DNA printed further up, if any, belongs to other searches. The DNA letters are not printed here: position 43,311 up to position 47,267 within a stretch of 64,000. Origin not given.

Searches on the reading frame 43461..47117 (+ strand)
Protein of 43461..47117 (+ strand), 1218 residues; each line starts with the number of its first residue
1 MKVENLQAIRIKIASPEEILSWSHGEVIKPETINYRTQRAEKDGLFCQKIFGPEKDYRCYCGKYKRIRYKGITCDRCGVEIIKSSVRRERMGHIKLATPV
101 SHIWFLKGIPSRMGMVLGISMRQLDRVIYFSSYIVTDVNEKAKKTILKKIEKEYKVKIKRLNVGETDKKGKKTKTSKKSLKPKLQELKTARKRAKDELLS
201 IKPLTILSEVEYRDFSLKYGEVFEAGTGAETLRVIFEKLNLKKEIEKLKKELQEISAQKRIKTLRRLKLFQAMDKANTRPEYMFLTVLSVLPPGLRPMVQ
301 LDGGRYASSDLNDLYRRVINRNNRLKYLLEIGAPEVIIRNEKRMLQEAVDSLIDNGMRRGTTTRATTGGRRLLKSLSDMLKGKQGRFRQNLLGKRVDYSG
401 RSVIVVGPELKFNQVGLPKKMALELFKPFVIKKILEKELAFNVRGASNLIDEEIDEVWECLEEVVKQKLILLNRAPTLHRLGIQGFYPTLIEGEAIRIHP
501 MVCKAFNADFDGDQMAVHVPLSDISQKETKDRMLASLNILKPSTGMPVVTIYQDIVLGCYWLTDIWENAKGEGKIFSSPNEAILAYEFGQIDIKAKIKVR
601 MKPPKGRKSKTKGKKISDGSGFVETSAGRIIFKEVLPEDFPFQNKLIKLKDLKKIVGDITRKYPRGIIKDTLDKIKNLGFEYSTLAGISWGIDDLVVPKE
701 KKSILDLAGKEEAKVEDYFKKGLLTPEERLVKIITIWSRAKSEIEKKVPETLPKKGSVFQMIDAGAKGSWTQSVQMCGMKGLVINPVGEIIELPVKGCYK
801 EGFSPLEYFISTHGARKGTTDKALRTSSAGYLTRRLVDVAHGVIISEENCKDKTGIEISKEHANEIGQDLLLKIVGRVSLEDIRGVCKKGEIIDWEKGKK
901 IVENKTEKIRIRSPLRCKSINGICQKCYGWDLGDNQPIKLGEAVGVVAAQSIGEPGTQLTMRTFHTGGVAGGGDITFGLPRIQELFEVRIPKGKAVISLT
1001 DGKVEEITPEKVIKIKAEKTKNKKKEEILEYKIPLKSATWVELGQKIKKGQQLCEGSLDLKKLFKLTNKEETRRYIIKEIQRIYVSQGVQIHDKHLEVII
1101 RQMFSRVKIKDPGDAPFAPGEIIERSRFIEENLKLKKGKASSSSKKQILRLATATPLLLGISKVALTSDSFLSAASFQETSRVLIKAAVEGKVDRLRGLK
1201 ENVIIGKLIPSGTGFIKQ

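Call 7: search_protein_families(library=pfam, proteins=[window:43461-47117:+], max_evalue=0.01)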
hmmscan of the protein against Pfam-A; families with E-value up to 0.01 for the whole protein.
window:43461-47117:+ (1218 aa): 5 families
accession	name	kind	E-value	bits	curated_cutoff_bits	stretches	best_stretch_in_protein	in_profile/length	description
PF04997.17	RNA_pol_Rpb1_1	-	2e-78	264.3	39.7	1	5-391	3-312/312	RNA polymerase Rpb1, domain 1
PF04998.22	RNA_pol_Rpb1_5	-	1.6e-57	195.4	28.5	1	802-1115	1-257/267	RNA polymerase Rpb1, domain 5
PF00623.25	RNA_pol_Rpb1_2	-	4.6e-38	131.5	25.3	2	444-531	75-162/166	RNA polymerase Rpb1, domain 2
PF04983.23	RNA_pol_Rpb1_3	-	1.6e-22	80.6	28.9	1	538-695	1-162/162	RNA polymerase Rpb1, domain 3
PF05000.22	RNA_pol_Rpb1_4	-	1.3e-08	35.2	24.8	1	735-808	12-99/107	RNA polymerase Rpb1, domain 4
